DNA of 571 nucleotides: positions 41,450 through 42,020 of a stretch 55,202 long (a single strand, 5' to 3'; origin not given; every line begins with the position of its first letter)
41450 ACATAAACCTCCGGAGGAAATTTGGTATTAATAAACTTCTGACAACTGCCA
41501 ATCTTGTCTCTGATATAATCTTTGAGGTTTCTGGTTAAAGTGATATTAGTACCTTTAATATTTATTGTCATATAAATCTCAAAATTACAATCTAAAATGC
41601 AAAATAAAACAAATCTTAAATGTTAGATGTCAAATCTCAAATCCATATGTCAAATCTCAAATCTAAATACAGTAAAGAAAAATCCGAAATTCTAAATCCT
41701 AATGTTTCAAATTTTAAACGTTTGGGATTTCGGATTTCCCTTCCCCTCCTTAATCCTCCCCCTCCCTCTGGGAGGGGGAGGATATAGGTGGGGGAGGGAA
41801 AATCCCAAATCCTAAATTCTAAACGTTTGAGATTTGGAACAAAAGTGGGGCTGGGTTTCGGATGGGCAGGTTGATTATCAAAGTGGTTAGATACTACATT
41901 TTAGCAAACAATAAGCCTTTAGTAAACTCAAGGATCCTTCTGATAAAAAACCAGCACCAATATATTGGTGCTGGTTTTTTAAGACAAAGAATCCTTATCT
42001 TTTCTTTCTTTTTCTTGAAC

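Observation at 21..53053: Dense family of modular, GC-rich polypyrimidine/polypurine hairpin repeats confined to intergenic DNA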

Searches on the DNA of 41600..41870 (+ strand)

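Call 48: build_rna_model(alignment_id=A2, structure=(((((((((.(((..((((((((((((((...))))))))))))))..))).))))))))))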
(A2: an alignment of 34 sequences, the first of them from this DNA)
Model R1 built from alignment A2 (34 sequences, 61 columns); structure: as given.
model positions 61; base pairs 26; branch points 0; effective number of sequences 2.2; information 0.916 bits per position. Calibrated on 0.2 Mb of random sequence (short: E-values are rough).
structure used (alignment columns):
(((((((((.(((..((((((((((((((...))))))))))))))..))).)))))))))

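Call 49: search_with_rna_model(model_id=R1, source=window, filters=off, max_evalue=10)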
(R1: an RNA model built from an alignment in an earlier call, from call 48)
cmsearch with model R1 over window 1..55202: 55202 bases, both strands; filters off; matches with E-value up to 10: 74.
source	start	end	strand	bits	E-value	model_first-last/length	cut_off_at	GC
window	41738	41798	+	90.7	1.2e-19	1-61/61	no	0.66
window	49242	49302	+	88.6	3.7e-19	1-61/61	no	0.64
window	4362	4422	+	85.9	1.7e-18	1-61/61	no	0.67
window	21928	21988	-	80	4.5e-17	1-61/61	no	0.62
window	49242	49302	-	79.4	6.2e-17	1-61/61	no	0.64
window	41738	41798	-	77.1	2.1e-16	1-61/61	no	0.66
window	4362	4422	-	77.1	2.2e-16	1-61/61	no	0.67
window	38323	38383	-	73.6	1.5e-15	1-61/61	no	0.57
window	21928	21988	+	66.8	6.9e-14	1-61/61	no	0.62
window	48034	48093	+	63.1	5.2e-13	1-61/61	no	0.65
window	38323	38383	+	57.8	9.9e-12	1-61/61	no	0.57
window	48038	48089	-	52.2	2.3e-10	5-57/61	no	0.65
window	9777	9838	+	50.4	6.1e-10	1-61/61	no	0.55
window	52998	53054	+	43.5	2.9e-08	1-61/61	no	0.61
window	52999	53049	-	43.3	3.3e-08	6-56/61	no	0.63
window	9843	9876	+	40.4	1.7e-07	15-48/61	no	0.62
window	9777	9838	-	40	2e-07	1-61/61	no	0.55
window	9738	9776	+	30.8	3.5e-05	12-50/61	no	0.54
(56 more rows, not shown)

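Call 50: search_with_rna_model(model_id=R1, sources=[L071, L072, L073, L074, L075, L076, L077, L078, L079, L080, L081, L082, L083, L084, L085, L086, L087, L088, L089, L090, L091, L092, L093, L094, L095, L096, L097, L098, L099, L100, L101, L102, L103, L104, L105, L106, L107, L108, L109, L110, L111, L112, L113, L114, L115, L116, L117, L118, L119, L120, L121, L122, L123, L124, L125, L126, L127, L128, L129, L130, L131, L132, L133, L134, L135, L136, L137, L138, L139, L140, L141, L142, L143, L144, L145, L146, L147, L148, L149, L150], max_evalue=0.1)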
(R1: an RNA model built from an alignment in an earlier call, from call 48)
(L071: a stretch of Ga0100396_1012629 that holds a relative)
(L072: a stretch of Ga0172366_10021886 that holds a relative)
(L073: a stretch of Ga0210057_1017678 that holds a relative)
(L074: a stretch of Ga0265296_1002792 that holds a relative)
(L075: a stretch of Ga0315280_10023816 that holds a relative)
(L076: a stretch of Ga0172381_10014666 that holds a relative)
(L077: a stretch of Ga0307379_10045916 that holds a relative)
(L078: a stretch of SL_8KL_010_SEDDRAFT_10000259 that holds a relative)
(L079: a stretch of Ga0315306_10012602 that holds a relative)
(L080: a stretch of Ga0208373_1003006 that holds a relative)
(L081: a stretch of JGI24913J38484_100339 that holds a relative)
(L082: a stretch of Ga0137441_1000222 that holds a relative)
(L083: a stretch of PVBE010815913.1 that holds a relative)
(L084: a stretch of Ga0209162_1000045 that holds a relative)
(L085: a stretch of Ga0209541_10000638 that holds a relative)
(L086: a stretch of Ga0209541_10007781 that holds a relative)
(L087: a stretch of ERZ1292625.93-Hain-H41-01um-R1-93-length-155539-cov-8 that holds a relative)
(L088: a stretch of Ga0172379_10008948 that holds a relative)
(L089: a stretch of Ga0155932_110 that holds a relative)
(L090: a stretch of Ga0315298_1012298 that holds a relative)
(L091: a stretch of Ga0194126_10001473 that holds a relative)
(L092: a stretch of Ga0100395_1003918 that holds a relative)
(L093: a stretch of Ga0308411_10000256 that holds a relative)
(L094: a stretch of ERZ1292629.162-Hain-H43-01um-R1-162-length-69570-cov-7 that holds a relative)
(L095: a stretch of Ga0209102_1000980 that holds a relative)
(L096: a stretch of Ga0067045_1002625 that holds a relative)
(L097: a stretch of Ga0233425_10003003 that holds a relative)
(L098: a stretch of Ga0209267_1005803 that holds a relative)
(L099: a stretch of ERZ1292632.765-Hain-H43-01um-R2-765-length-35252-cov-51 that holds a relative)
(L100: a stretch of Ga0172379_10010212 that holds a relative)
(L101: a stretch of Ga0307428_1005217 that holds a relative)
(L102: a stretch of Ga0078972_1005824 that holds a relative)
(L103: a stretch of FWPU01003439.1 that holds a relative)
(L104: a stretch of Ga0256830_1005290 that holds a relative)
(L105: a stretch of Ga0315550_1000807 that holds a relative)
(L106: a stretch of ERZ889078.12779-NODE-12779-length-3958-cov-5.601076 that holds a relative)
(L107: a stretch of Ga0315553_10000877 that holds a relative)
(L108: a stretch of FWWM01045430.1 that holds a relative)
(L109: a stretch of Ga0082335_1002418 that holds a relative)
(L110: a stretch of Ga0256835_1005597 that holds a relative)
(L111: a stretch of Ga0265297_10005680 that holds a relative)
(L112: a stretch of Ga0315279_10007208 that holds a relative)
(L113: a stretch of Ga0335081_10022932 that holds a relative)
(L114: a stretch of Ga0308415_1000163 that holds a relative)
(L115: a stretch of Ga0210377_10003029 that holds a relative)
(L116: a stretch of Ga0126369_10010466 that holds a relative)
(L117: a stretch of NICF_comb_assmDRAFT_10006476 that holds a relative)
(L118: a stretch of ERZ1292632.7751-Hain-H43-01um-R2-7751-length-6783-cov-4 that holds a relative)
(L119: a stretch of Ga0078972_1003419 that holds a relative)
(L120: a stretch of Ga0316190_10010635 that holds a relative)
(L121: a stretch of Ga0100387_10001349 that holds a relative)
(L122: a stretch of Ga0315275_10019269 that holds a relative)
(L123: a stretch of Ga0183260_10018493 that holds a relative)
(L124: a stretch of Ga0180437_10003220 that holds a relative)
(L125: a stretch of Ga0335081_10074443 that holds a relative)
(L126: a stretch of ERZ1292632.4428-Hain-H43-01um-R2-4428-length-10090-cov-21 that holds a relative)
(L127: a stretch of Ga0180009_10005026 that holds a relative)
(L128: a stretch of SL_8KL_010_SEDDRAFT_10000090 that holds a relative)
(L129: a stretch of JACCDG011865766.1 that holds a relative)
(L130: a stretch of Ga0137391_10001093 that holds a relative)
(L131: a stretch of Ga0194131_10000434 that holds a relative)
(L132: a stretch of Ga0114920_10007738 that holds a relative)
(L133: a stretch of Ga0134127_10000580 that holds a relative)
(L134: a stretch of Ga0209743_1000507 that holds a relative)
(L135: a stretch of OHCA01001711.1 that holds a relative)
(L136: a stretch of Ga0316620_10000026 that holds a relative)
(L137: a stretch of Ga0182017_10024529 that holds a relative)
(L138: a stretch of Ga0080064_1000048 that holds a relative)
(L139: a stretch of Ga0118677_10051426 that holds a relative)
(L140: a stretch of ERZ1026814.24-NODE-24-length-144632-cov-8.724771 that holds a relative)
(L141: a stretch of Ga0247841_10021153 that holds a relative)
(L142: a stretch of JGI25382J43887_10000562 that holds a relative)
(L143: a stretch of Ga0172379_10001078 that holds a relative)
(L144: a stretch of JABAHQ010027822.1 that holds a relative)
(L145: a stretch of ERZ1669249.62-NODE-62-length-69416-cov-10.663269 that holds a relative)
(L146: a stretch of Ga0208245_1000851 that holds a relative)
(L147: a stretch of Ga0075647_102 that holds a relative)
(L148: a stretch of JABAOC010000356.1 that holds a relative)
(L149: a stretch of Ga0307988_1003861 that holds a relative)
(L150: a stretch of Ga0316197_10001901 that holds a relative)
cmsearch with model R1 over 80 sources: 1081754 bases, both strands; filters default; matches with E-value up to 0.1: 2.
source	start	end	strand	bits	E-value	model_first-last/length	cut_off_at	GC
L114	4007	4051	-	26.4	0.0077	1-61/61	no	0.6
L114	4007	4051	+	25.5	0.013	1-61/61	no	0.6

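Call 66: search_with_rna_model(model_id=R1, source=L151, filters=off, max_evalue=0.05)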
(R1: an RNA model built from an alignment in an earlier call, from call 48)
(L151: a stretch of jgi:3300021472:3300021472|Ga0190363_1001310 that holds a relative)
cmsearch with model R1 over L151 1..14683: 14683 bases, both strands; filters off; matches with E-value up to 0.05: 17.
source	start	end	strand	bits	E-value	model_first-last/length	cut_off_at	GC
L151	9623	9683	+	85.2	6.3e-19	1-61/61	no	0.67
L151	9623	9683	-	75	1.8e-16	1-61/61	no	0.67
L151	6093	6148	-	57.2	3.7e-12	1-61/61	no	0.66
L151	1346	1401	-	52.3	5.8e-11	1-61/61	no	0.64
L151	14594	14646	-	51.6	8.5e-11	4-58/61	no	0.64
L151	6099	6147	+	50.5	1.5e-10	7-55/61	no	0.65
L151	14597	14644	+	48.6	4.6e-10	7-55/61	no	0.67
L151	1346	1401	+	48.4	4.9e-10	1-61/61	no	0.64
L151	6149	6201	-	36.2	4.6e-07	3-59/61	no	0.62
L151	6149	6199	+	35.3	7.4e-07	1-61/61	no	0.63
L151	14661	14683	+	28.1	3.9e-05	20-42/61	no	0.7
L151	14661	14683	-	25.4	0.00018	20-42/61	no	0.7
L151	9531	9565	-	22.1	0.0011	1-61/61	no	0.57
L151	1461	1479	+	21.2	0.0019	22-40/61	no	0.74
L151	9531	9565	+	20.3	0.003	1-61/61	no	0.57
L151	1461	1479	-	18.4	0.0091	22-40/61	no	0.74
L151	1412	1444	+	15.6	0.042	1-61/61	no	0.39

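Call 73: search_with_rna_model(model_id=R1, sources=[L152, L153, L154, L155], filters=off, max_evalue=0.05)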
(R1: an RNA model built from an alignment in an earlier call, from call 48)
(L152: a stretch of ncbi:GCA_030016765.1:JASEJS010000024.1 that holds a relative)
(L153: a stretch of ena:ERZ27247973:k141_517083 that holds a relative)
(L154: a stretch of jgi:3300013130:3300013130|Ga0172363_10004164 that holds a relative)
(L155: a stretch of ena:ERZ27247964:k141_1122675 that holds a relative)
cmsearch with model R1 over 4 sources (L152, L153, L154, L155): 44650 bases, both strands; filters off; matches with E-value up to 0.05: 0.
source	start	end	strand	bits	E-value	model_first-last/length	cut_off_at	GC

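Call 85: search_dna_similar(query=window:41600-41870:+, collection=phages, mode=distant, max_evalue=0.01, max_rows=10)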
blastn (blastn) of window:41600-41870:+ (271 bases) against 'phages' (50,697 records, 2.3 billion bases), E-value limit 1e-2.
No match.
